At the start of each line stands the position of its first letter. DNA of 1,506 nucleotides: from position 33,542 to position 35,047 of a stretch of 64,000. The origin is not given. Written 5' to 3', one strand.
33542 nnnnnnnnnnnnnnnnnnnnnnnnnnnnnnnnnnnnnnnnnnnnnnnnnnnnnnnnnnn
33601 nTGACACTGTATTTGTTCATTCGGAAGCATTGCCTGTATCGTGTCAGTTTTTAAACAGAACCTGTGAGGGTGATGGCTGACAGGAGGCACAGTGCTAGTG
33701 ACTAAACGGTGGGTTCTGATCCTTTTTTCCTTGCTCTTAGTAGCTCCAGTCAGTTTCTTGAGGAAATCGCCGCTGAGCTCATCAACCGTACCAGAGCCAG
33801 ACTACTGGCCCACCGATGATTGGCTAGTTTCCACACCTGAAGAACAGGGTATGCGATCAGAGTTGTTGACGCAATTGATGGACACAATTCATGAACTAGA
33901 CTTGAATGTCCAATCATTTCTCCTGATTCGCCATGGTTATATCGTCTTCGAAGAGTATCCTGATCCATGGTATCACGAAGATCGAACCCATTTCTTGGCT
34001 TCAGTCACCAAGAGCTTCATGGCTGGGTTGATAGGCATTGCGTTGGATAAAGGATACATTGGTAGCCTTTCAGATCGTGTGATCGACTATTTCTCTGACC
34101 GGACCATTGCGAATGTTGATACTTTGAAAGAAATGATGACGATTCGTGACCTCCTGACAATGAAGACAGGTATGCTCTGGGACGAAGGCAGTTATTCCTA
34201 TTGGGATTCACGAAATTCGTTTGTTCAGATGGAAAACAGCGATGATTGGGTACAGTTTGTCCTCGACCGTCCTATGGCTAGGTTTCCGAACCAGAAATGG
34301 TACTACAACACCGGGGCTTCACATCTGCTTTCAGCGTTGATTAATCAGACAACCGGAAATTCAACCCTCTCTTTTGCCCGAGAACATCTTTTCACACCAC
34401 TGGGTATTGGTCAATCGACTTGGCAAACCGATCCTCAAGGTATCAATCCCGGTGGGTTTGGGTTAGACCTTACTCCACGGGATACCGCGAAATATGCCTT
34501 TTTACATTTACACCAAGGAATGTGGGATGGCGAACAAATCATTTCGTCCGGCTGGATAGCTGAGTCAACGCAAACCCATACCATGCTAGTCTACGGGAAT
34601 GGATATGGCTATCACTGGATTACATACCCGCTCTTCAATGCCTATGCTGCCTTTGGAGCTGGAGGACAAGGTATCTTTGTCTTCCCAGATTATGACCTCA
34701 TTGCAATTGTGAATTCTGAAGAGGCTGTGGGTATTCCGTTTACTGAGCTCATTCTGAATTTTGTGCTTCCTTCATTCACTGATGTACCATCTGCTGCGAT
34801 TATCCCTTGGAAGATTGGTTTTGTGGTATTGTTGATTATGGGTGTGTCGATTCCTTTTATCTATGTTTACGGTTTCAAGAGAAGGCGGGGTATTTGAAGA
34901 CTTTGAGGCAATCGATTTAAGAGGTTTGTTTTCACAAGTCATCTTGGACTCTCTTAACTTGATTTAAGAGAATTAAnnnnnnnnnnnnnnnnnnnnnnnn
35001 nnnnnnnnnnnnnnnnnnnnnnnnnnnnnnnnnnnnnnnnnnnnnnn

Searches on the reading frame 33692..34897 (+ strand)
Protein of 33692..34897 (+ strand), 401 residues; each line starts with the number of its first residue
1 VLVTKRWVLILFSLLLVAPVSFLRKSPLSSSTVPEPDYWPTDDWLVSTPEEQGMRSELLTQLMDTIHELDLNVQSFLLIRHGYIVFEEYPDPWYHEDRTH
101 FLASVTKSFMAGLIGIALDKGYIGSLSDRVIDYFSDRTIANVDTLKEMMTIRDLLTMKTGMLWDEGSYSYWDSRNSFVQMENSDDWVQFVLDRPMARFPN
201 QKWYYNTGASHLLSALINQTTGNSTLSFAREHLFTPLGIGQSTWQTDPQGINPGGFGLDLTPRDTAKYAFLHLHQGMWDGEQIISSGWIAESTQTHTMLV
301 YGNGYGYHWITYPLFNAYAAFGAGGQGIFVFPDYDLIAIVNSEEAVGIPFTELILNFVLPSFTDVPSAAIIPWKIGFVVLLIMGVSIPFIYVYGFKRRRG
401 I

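Call 24: search_protein_families(library=pfam, proteins=[window:33692-34897:+], max_evalue=0.01)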
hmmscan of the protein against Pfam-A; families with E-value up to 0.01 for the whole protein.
window:33692-34897:+ (401 aa): 1 family
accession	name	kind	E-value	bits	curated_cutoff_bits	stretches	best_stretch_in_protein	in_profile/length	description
PF00144.29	Beta-lactamase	-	1.2e-23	84.3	27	1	78-342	21-308/329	Beta-lactamase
